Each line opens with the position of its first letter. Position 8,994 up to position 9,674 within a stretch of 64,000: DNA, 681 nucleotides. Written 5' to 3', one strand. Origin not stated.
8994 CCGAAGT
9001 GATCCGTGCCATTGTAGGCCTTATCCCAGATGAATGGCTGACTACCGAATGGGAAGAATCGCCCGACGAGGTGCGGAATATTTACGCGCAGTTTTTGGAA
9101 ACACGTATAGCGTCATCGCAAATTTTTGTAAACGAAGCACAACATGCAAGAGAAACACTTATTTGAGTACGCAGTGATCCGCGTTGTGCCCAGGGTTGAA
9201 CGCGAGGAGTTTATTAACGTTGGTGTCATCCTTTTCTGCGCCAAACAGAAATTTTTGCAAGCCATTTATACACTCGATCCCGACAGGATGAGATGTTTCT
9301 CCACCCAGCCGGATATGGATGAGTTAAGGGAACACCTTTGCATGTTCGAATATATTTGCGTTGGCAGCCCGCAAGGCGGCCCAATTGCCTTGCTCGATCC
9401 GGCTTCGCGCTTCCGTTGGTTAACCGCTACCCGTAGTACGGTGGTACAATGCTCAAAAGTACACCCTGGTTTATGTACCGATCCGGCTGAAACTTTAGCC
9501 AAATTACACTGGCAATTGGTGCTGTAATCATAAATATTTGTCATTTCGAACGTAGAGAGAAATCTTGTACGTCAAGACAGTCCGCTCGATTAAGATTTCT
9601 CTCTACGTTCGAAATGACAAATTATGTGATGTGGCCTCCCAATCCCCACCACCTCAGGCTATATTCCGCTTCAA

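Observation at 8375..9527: HipA-like kinase + DUF3037: candidate uncharacterised two-gene kinase module (toxin-antitoxin or anti-phage)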

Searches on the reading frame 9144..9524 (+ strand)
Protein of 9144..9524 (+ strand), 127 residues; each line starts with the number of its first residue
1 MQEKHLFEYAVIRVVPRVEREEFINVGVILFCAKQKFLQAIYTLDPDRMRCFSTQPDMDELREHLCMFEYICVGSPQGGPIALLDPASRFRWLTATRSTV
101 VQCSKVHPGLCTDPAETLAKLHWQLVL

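Call 3: search_protein_families(library=pfam, proteins=[window:9144-9524:+], max_evalue=1)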
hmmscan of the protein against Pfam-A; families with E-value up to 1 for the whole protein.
window:9144-9524:+ (127 aa): 1 family
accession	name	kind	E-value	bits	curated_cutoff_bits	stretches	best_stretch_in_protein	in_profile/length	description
PF11236.13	DUF3037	-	1.2e-45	155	22.6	1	9-126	1-118/118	Protein of unknown function (DUF3037)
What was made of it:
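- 9144..9527 (+): DUF3037 partner gene (127 aa; stop codon included). It is homologous to the N-terminal domain of HipD/DS-6B and lacks the C-terminal domain of the validated systems. Pfam DUF3037 E=1.2e-45, full length (call 3).
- On DUF3037 (Pfam PF11236): 155 bits against a cutoff of 22.6, model positions 1-118 of 118 (call 3).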

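Call 4: search_protein_families(library=ncbifam, proteins=[window:9144-9524:+], max_evalue=1)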
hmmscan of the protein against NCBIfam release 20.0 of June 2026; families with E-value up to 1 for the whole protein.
window:9144-9524:+ (127 aa): 0 families

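Call 5: search_protein_families(library=padloc, proteins=[window:9144-9524:+], max_evalue=1)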
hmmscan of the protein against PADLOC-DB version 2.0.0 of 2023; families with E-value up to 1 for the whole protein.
window:9144-9524:+ (127 aa): 1 family
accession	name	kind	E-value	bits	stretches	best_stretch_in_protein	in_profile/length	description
PDLC04767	PDC-M66B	-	3.5e-09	34.5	1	6-69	3-66/281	-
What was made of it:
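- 9144..9527 (+): It matches only positions 3-66 of the 281-position PDC-M66B model (call 5).
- On HipAD / DS-6 / PDC-M66 two-gene anti-phage system: The window partner is 127 aa and matches PDC-M66B positions 3-66 of 281 only (call 5).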

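Call 26: find_homologous_proteins(query=window:9144-9524:+, max_evalue=0.001)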
Query window:9144-9524:+ (127 aa): 8000 proteins with E <= 0.001 among 8000 candidates; the best 120 are listed.
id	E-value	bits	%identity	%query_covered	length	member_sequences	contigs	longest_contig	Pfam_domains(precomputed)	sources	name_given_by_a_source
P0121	9.4e-74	263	92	100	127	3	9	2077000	PF11236.14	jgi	jgi:hypothetical protein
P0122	2.3e-68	246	87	100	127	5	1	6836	PF11236.14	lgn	-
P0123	3.0e-68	245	85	100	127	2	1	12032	PF11236.14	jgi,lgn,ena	-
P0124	6.9e-67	241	83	100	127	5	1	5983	PF11236.14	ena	-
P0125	1.5e-66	240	85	100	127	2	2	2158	PF11236.14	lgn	-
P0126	1.6e-66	240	86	100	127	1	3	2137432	PF11236.14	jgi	jgi:hypothetical protein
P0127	2.2e-66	239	84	100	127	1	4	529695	PF11236.14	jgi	jgi:hypothetical protein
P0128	4.1e-65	235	83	100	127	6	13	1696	PF11236.14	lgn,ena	-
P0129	1.1e-63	231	82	100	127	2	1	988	PF11236.14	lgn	-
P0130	4.4e-63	229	82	100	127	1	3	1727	PF11236.14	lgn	-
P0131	2.2e-62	226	78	100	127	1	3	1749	PF11236.14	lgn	-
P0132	1.9e-61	224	80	100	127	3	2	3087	PF11236.14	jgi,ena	-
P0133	9.9e-61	221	79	100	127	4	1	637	PF11236.14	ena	-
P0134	1.4e-60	221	79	100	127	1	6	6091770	PF11236.14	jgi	jgi:hypothetical protein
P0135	3.5e-60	219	80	100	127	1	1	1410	PF11236.14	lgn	-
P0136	1.7e-59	217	78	100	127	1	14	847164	PF11236.14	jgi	jgi:hypothetical protein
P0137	1.9e-59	217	78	100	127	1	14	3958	PF11236.14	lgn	-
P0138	5.0e-59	216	80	100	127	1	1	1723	PF11236.14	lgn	-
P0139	7.3e-59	215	72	100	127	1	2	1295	PF11236.14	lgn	-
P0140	2.0e-58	214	74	100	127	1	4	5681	PF11236.14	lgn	-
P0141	4.9e-58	212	73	100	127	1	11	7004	PF11236.14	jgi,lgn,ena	jgi:hypothetical protein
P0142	6.5e-58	212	75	100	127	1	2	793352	PF11236.14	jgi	jgi:hypothetical protein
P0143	3.3e-57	210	75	100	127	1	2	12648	PF11236.14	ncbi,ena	-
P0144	6.4e-57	209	74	100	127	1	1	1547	PF11236.14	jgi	jgi:hypothetical protein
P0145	6.5e-57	209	75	100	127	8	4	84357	PF11236.14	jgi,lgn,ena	-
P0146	2.3e-56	207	73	100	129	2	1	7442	PF11236.14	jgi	jgi:hypothetical protein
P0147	3.8e-56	206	73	100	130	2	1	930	PF11236.14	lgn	-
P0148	4.8e-56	206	75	100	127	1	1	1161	PF11236.14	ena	-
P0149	4.9e-56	206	75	100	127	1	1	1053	PF11236.14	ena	-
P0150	5.4e-56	206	73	97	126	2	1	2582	PF11236.14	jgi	jgi:hypothetical protein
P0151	8.6e-56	205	73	100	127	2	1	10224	PF11236.14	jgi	jgi:hypothetical protein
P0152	1.9e-55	204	73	100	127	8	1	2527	PF11236.14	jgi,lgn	-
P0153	2.3e-55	204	74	100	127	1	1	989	PF11236.14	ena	-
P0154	4.5e-55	203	75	100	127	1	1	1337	PF11236.14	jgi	-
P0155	1.9e-54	201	72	100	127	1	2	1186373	PF11236.14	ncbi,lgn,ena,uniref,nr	ncbi:DUF3037 domain-containing protein [Paraflavitalea sp. CAU 1676]|uniref:DUF3037 domain-containin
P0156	2.5e-54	200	72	100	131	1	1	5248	PF11236.14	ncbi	-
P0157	3.2e-54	200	72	100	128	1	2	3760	PF11236.14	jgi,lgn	jgi:hypothetical protein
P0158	4.3e-54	200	69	100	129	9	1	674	PF11236.14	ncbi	-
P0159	6.6e-54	199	72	100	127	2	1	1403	PF11236.14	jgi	jgi:hypothetical protein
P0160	8.1e-54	199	69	100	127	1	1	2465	PF11236.14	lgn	-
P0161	8.6e-54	199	72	100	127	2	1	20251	PF11236.14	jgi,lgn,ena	-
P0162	1.6e-53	198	70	100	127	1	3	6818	PF11236.14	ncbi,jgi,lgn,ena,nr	ncbi:MAG TPA: DUF3037 domain-containing protein [Puia sp.]|nr:DUF3037 domain-containing protein [Pui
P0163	1.7e-53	198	71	100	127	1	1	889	PF11236.14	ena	-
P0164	2.1e-53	197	72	100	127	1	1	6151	PF11236.14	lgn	-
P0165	4.2e-53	197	70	100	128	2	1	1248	PF11236.14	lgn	-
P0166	4.3e-53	196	70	100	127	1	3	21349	PF11236.14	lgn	-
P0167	5.2e-53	196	69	100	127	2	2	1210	PF11236.14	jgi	jgi:hypothetical protein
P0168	7.4e-53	196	71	100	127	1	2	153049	PF11236.14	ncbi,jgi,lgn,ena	jgi:hypothetical protein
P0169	7.8e-53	196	72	100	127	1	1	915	PF11236.14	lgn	-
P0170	7.8e-53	196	71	100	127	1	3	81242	PF11236.14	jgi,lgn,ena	-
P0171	8.1e-53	196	68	100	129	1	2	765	PF11236.14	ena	-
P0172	8.2e-53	196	71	100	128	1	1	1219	PF11236.14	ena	-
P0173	8.8e-53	195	69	100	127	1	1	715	PF11236.14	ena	-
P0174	9.1e-53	195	69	100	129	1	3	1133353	PF11236.14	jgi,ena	jgi:Protein of unknown function (DUF3037).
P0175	1.2e-52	195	69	100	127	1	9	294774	PF11236.14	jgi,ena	jgi:hypothetical protein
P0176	1.3e-52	195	73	100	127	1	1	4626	PF11236.14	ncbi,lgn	-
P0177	1.5e-52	195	72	100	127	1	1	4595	PF11236.14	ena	-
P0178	1.6e-52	195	67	100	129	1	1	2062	PF11236.14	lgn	-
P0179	1.9e-52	194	71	99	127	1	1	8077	PF11236.14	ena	-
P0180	2.2e-52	194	72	100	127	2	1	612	PF11236.14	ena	-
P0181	2.3e-52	194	70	100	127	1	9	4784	PF11236.14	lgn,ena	-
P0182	2.9e-52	194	70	100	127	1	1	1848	PF11236.14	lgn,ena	-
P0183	3.0e-52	194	69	100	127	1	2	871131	PF11236.14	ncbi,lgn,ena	-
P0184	4.1e-52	193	71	100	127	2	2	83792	PF11236.14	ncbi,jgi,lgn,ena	-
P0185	5.1e-52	193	69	100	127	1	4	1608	PF11236.14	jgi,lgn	jgi:hypothetical protein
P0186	5.7e-52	193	70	100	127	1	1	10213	PF11236.14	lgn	-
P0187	7.0e-52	193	69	100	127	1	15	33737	PF11236.14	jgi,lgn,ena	-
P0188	7.0e-52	193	69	100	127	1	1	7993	PF11236.14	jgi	jgi:hypothetical protein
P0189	7.3e-52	192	71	99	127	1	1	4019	PF11236.14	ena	-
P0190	7.5e-52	192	69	100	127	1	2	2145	PF11236.14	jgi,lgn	jgi:hypothetical protein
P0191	7.8e-52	192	69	100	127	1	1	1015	PF11236.14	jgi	jgi:hypothetical protein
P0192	7.9e-52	192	70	98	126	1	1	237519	PF11236.14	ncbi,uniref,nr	ncbi:DUF3037 domain-containing protein [Mucilaginibacter arboris]|uniref:DUF3037 domain-containing p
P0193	8.1e-52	192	69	100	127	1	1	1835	PF11236.14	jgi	jgi:Protein of unknown function (DUF3037)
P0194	8.5e-52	192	71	100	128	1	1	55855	PF11236.14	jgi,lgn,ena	-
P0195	9.3e-52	192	69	100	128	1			PF11236.14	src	-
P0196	9.6e-52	192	68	100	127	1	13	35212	PF11236.14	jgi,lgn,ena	-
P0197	9.8e-52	192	69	100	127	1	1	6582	PF11236.14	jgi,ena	jgi:hypothetical protein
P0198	1.0e-51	192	69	100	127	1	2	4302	PF11236.14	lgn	-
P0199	1.1e-51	192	71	100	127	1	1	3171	PF11236.14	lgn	-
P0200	1.1e-51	192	71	100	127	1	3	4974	PF11236.14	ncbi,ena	-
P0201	1.1e-51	192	71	100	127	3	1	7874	PF11236.14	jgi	jgi:hypothetical protein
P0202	1.1e-51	192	67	100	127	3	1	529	PF11236.14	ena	-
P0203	1.2e-51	192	69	100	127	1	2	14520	PF11236.14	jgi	jgi:hypothetical protein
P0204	1.3e-51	192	69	100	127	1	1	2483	PF11236.14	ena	-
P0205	1.3e-51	192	72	100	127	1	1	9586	PF11236.14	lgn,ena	-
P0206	1.3e-51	192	67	99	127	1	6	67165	PF11236.14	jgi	jgi:hypothetical protein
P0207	1.4e-51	192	69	99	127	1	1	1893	PF11236.14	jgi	jgi:hypothetical protein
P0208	1.4e-51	192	68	100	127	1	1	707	PF11236.14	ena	-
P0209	1.5e-51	191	70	100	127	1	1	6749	PF11236.14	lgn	-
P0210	1.6e-51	191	68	100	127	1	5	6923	PF11236.14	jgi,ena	-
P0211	1.6e-51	191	68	100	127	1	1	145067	PF11236.14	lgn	-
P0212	1.8e-51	191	70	99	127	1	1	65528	PF11236.14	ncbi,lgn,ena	-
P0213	1.8e-51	191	69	99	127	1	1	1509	PF11236.14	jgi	jgi:hypothetical protein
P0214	2.0e-51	191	69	100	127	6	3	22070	PF11236.14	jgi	jgi:hypothetical protein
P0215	2.0e-51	191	70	100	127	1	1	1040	PF11236.14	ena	-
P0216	2.1e-51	191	70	100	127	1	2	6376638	PF11236.14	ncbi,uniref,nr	ncbi:DUF3037 domain-containing protein [Pedobacter sp. HDW13]|uniref:DUF3037 domain-containing prote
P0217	2.3e-51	191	69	100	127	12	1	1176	PF11236.14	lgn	-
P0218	2.4e-51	191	69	100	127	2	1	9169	PF11236.14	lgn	-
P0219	2.4e-51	191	67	100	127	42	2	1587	PF11236.14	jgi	jgi:hypothetical protein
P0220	2.4e-51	191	69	99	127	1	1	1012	PF11236.14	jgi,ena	jgi:hypothetical protein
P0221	2.5e-51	191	68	99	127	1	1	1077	PF11236.14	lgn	-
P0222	2.8e-51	191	71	100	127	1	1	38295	PF11236.14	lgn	-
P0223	2.8e-51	191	69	100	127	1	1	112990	PF11236.14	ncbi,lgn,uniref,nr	ncbi:DUF3037 domain-containing protein [Agriterribacter sp.]|uniref:DUF3037 domain-containing protei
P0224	2.9e-51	191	70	100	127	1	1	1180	PF11236.14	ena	-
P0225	3.0e-51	191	69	100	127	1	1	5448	PF11236.14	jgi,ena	-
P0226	3.1e-51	190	69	100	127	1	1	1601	PF11236.14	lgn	-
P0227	3.1e-51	190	69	100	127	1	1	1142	PF11236.14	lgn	-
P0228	3.3e-51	190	69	99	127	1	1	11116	PF11236.14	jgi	jgi:hypothetical protein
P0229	3.4e-51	190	69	99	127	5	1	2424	PF11236.14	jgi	jgi:hypothetical protein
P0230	3.5e-51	190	68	100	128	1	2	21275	PF11236.14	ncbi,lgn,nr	ncbi:MAG: hypothetical protein JWP44_2735 [Mucilaginibacter sp.]|nr:hypothetical protein [Mucilagini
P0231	3.7e-51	190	70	100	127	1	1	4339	PF11236.14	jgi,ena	-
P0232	3.7e-51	190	69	100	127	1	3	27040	PF11236.14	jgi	jgi:hypothetical protein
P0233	3.7e-51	190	68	100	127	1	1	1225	PF11236.14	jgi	jgi:hypothetical protein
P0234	4.0e-51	190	69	100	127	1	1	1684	PF11236.14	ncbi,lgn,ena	-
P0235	4.0e-51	190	70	100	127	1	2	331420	PF11236.14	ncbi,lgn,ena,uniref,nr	ncbi:hypothetical protein OC25_04980 [Pedobacter kyungheensis]|uniref:DUF3037 domain-containing prot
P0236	4.0e-51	190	69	100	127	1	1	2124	PF11236.14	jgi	jgi:hypothetical protein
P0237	4.0e-51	190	70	100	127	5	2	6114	PF11236.14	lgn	-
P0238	4.2e-51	190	69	99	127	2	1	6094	PF11236.14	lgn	-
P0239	4.3e-51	190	69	100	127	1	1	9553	PF11236.14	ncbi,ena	-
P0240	4.4e-51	190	69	99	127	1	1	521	PF11236.14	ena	-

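Call 43: search_solved_structures(query=window:9144-9524:+, max_evalue=10)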
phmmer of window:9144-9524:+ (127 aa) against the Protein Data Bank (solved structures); distinct sequences matched with E-value up to 10: 0.

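Call 54: predict_structure(alignment_id=A2)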
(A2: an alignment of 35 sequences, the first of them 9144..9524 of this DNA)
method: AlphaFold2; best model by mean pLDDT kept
length: 127 residues; sequences in the alignment: 35
mean_pLDDT: 92.7   pTM: 0.85
mean pLDDT of the five models: 92.7, 91.6, 90.8, 90.4, 89.3
residues with pLDDT >= 90: 102; 70-90: 22; 50-70: 3; < 50: 0
segments of 3 or more residues with pLDDT < 50: none
pLDDT, mean of each block of 10 residues (from residue 1): 89 84 94 97 92 87 93 94 97 92 96 97 95
secondary structure, 60 per line:
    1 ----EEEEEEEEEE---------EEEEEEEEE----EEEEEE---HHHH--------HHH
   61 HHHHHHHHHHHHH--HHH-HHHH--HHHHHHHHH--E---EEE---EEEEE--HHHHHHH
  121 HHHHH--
elements in order: E5-14 E24-32 E37-42 H46-49 H58-73 H80-83 H86-94 E101-103 E107-111 H114-125

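Call 58: fold_search(model_id=the predicted structure, library=pdb)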
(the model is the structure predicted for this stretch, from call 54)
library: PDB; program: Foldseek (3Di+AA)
matches with E <= 10: 291; with E <= 0.001: 0
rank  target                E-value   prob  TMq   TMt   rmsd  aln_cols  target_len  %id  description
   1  4iho_D                8.3e-01  0.02  0.16  0.10  18.2       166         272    9  Crystal structure of H-2Db Y159F in complex with chimeric gp100 (released 2013-09-11)
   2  4r5k_A                8.9e-01  0.03  0.16  0.11  11.5       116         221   11  Crystal structure of the DnaK C-terminus (Dnak-SBD-B) (released 2014-09-10)
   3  5gvy_A                1.1e+00  0.08  0.19  0.17   9.3        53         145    9  Crystal structure of SALT protein from Oryza sativa (released 2017-09-13)
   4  4r5j_A                1.1e+00  0.03  0.15  0.10  12.0       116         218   12  Crystal structure of the DnaK C-terminus (Dnak-SBD-A) (released 2014-09-10)
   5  8j0n_J                1.1e+00  0.09  0.22  0.19   5.7        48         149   17  cryo-EM structure of human EMC (released 2024-04-03)
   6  6ww7_I                1.3e+00  0.23  0.28  0.25   2.6        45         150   11  Structure of the human ER membrane protein complex in a lipid nanodisc (released 2020-05-27)
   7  4oke_B                1.3e+00  0.06  0.19  0.16  10.8        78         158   12  Structure of RNase AS, a polyadenylate-specific exoribonuclease affecting mycobacterial virulence in vivo (released 2014-05-21)
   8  5nj5_B                1.4e+00  0.03  0.16  0.06  15.2        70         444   14  E. coli Microcin-processing metalloprotease TldD/E with phosphate bound (released 2017-10-04)
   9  4huw_A                1.4e+00  0.02  0.13  0.07  14.8        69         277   17  Crystal Structure of H2Db-NPM6T (released 2013-02-27)
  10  6s0m_B                1.6e+00  0.05  0.19  0.16  10.7        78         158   12  Structural and dynamic studies provide insights into specificity and allosteric regulation of Ribonuclease AS, a key e (released 2019-08-28)
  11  1xkr                  1.6e+00  0.04  0.23  0.17  15.9       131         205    8  X-ray Structure of Thermotoga maritima CheC (released 2004-12-07)
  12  8s9s_10               1.7e+00  0.18  0.28  0.24   2.6        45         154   11  Structure of the human ER membrane protein complex (EMC) in GDN (released 2023-05-17)
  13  5xfh_B                1.7e+00  0.08  0.20  0.18   9.3        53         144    9  Crystal structure of Orysata lectin in complex with biantennary N-glycan (released 2017-10-18)
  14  5xfh_A                1.7e+00  0.07  0.20  0.18   9.3        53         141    9  Crystal structure of Orysata lectin in complex with biantennary N-glycan (released 2017-10-18)
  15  6xng_A                1.7e+00  0.04  0.18  0.09  13.9        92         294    8  MHC-like protein complex structure (released 2021-11-10)
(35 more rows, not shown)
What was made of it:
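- Closest known: Canonical HipBA. Different: The partner is downstream, and its fold matches nothing in the PDB, HipB and HipS structures included if they are present in the library (call 58).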

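Call 63: search_protein_representatives(protein=window:9144-9524:+)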
Query: 127 residues. Proteins with E-value up to 0.001 (for the whole library): 1644; up to 1e-10: 578; up to 1e-30: 9. The best 150 are listed.
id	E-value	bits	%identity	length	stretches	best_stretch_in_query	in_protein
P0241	1.0e-41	158.1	63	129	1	1-126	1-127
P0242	1.3e-40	154.4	61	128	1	1-127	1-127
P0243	1.5e-37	144.5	54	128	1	2-126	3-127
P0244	1.6e-36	141.3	49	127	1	1-127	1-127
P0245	3.6e-36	140.1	54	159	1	1-123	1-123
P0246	4.3e-33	130.1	64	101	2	60-127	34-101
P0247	1.0e-31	125.7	49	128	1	1-122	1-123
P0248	1.2e-31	125.5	49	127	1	1-127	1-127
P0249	7.2e-31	123.0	52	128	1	1-119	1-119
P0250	2.7e-29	117.9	48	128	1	1-126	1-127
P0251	3.0e-29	117.7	52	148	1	1-115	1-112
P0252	3.1e-29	117.7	46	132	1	5-126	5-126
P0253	1.1e-28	115.9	49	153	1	6-113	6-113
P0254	1.1e-28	115.8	63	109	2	1-59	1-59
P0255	2.4e-28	114.8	46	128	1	3-127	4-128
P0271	9.8e-26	106.4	42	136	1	2-124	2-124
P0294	8.9e-24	100.0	44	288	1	2-125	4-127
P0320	1.8e-21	92.6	37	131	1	5-127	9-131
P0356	8.1e-20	87.2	40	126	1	4-124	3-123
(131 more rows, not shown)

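Call 64: find_encoding_contigs(protein=P0271, flank=4000, max_places=3)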
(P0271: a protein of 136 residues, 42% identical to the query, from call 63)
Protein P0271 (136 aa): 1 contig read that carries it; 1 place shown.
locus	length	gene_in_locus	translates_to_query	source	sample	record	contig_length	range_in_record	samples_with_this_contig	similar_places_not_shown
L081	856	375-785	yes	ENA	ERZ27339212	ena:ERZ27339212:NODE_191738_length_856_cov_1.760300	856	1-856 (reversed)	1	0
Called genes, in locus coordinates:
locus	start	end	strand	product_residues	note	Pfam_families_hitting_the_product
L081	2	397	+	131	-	?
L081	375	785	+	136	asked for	PF11236:DUF3037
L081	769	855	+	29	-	?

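Call 65: find_encoding_contigs(protein=P0294, flank=4000, max_places=3)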
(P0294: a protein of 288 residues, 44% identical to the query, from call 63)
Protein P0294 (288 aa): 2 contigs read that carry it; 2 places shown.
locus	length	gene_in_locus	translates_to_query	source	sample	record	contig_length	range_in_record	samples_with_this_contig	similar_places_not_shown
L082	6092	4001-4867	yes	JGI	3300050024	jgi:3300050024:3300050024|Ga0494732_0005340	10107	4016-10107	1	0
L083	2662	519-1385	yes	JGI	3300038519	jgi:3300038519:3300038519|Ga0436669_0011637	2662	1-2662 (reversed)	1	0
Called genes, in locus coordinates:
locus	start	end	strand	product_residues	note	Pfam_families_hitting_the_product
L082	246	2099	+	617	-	PF14716:HHH_8, PF10391:DNA_pol_lambd_f (faint), PF14520:HHH_5, PF14791:DNA_pol_B_thumb, PF02811:PHP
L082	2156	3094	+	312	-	-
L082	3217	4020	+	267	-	PF20613:HipA_2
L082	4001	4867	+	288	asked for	PF11236:DUF3037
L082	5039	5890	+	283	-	PF00515:TPR_1 (faint), PF07719:TPR_2 (weak)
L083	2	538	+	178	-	?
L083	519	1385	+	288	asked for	PF11236:DUF3037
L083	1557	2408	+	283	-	PF00515:TPR_1 (faint), PF07719:TPR_2 (weak)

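Call 66: find_encoding_contigs(protein=P0320, flank=5000, max_places=2)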
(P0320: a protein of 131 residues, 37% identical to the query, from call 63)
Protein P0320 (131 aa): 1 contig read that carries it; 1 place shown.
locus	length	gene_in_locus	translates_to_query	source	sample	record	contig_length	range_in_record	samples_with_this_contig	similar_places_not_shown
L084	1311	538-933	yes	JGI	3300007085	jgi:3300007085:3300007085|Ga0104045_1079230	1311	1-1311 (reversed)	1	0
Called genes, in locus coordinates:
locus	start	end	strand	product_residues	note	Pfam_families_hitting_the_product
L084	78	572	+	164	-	PF20613:HipA_2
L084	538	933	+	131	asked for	PF11236:DUF3037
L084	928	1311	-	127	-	?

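Call 67: find_encoding_contigs(protein=P0356, flank=5000, max_places=2)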
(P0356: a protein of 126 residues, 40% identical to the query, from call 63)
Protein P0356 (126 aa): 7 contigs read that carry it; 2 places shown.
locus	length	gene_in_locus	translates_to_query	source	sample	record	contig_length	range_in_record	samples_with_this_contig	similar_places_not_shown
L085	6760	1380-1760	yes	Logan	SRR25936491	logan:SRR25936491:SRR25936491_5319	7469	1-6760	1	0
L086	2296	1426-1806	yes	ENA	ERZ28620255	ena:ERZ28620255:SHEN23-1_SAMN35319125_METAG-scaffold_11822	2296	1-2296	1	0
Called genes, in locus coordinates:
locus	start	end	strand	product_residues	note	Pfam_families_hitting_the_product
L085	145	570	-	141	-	PF18029:Glyoxalase_6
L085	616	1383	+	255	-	PF20613:HipA_2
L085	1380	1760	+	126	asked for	PF11236:DUF3037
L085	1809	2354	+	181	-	PF01161:PBP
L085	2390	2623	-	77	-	-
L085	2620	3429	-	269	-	PF00588:SpoU_methylase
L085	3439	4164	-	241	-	PF01925:TauE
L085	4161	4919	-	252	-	PF01925:TauE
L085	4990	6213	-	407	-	PF01145:Band_7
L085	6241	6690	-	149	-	PF01957:NfeD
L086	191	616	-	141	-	PF18029:Glyoxalase_6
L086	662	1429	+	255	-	PF20613:HipA_2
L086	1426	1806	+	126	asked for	PF11236:DUF3037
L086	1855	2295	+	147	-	?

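Call 68: find_encoding_contigs(protein=P0252, flank=5000, max_places=2)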
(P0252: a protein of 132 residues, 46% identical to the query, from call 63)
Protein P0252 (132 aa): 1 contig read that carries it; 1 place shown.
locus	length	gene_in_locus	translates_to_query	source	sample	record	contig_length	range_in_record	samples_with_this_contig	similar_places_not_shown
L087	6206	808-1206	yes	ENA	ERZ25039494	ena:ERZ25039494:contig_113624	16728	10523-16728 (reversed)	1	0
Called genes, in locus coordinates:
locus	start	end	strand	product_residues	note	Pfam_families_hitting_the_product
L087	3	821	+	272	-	?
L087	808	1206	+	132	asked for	PF11236:DUF3037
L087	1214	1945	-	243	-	PF00194:Carb_anhydrase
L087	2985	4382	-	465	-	PF00528:BPD_transp_1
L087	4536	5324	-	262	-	PF13416:SBP_bac_8, PF13343:SBP_bac_6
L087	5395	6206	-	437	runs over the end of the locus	PF00201:UDPGT, PF06722:EryCIII-like_C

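Call 89: search_protein_families(library=pfam, proteins=[P0294, L082:2156-3091:+, L082:5039-5887:+], max_evalue=0.1)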
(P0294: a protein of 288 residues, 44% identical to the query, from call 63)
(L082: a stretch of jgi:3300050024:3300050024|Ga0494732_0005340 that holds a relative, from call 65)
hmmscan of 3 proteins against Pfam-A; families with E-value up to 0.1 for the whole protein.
P0294 (288 aa): 1 family
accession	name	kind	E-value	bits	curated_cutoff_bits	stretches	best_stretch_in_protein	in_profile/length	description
PF11236.13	DUF3037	-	1.7e-37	128.7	22.6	1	11-128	1-118/118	Protein of unknown function (DUF3037)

L082:2156-3091:+ (312 aa): 0 families

L082:5039-5887:+ (283 aa): 7 families
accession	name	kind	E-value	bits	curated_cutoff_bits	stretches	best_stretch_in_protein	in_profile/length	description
PF07719.23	TPR_2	-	1.7e-06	28.2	27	1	51-84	1-34/34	Tetratricopeptide repeat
PF00515.34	TPR_1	-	4.5e-06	26.7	27.8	1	51-84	1-34/34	Tetratricopeptide repeat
PF13432.12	TPR_16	-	0.00055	20.8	32.7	1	24-84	3-64/65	Tetratricopeptide repeat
PF13428.12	TPR_14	-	0.00056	20.8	23.5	1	56-87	6-37/44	Tetratricopeptide repeat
PF13424.12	TPR_12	-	0.00087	19.9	30.1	1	51-80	3-32/77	Tetratricopeptide repeat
PF13414.12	TPR_11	-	0.0074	16.4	26.8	1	63-84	6-27/42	TPR repeat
PF11846.14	Wzy_C_2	-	0.067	13.6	28.5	1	35-84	130-179/191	Virulence factor membrane-bound polymerase, C-terminal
